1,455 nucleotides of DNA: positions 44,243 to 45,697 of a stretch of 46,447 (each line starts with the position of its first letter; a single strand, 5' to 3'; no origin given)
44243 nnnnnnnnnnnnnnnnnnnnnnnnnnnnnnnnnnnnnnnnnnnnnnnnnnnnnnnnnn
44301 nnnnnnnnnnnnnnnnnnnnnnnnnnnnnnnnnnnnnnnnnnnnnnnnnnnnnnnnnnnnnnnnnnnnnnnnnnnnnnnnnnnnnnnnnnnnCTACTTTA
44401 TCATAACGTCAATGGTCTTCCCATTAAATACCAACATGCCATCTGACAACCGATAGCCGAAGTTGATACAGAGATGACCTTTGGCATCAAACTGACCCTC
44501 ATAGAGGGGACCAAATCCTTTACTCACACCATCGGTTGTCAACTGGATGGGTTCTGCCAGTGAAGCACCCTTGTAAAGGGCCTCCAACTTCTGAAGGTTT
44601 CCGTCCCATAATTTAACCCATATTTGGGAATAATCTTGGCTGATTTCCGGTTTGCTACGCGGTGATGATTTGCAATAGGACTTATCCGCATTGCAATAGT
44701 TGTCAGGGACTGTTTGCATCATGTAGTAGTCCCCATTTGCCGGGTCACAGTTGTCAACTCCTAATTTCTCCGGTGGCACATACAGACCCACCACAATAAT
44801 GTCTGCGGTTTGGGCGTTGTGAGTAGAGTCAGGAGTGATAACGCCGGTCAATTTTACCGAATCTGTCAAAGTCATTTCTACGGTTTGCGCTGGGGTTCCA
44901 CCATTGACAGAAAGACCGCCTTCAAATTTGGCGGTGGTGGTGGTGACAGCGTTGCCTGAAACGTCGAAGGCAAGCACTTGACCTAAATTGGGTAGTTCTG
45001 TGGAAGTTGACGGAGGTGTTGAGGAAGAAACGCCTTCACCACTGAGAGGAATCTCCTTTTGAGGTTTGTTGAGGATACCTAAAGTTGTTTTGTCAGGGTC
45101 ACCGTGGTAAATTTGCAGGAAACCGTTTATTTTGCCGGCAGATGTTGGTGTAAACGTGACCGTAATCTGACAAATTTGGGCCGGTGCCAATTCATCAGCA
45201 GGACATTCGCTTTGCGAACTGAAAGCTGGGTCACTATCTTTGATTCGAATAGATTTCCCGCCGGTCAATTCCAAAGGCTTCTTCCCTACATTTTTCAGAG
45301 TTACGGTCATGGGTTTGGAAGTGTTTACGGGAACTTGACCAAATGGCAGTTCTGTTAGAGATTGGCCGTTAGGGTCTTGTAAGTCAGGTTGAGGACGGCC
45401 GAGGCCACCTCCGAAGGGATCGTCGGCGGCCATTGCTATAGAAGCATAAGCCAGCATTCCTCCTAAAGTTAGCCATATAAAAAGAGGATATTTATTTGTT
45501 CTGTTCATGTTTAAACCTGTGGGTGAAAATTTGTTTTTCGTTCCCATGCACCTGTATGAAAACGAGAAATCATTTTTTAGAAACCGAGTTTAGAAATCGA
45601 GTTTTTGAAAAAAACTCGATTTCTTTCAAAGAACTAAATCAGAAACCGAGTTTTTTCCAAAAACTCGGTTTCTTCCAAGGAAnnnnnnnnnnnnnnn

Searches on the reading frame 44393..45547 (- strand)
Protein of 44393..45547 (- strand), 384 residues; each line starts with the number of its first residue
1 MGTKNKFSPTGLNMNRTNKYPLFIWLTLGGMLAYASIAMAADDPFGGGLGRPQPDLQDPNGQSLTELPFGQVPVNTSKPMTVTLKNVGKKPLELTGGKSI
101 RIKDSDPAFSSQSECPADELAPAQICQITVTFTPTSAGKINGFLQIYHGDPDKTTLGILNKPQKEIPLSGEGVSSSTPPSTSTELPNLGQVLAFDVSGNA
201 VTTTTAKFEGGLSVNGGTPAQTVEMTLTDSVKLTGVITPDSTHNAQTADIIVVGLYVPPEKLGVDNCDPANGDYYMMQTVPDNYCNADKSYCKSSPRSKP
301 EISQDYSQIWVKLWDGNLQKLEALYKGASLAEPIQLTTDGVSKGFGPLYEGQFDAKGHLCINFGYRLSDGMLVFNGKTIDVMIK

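Call 6: search_protein_families(library=pfam, proteins=[window:44393-45547:-], max_evalue=0.1)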
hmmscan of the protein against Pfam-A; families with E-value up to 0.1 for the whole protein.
window:44393-45547:- (384 aa): 6 families
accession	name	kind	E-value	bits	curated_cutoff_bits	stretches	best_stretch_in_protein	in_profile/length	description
PF22073.2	Cep192_D4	-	9.9e-11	42.3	35.5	1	65-172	9-111/112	Cep192 domain 4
PF15780.11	ASH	-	1.5e-09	38.3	27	1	65-148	12-90/98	Abnormal spindle-like microcephaly-assoc'd, ASPM-SPD-2-Hydin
PF22544.2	HYDIN_VesB_CFA65-like_Ig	-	3.6e-08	34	25.5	1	66-156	9-95/100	HYDIN/CFA65/VesB-like, Ig-like domain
PF07610.17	DUF1573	-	0.0015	19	26.1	1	66-152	7-87/98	Protein of unknown function (DUF1573)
PF22067.2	Cep192_D3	-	0.053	14.1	27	0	64-146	6-82/99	Cep192 domain 3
PF12371.14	TMEM131_like_N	-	0.09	13.5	28.8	0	66-146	7-82/84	Transmembrane protein 131-like N-terminal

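Call 7: search_protein_families(library=ncbifam, proteins=[window:44393-45547:-], max_evalue=0.1)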
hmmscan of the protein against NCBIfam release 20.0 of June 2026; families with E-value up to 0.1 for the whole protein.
window:44393-45547:- (384 aa): 1 family
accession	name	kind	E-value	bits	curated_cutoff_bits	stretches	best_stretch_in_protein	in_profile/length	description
NF012200.0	choice_anch_D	domain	2.4e-14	53.8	45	1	64-152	19-107/108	choice-of-anchor D domain-containing protein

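Call 40: find_encoding_contigs(protein=window:44393-45547:-, flank=5000, max_places=3)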
Protein window:44393-45547:- (384 aa): no gene with exactly this product is on record in the collection.

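Call 50: find_encoding_contigs(protein=window:44393-45508:-, flank=1000, max_places=3)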
Protein window:44393-45508:- (371 aa): no gene with exactly this product is on record in the collection.
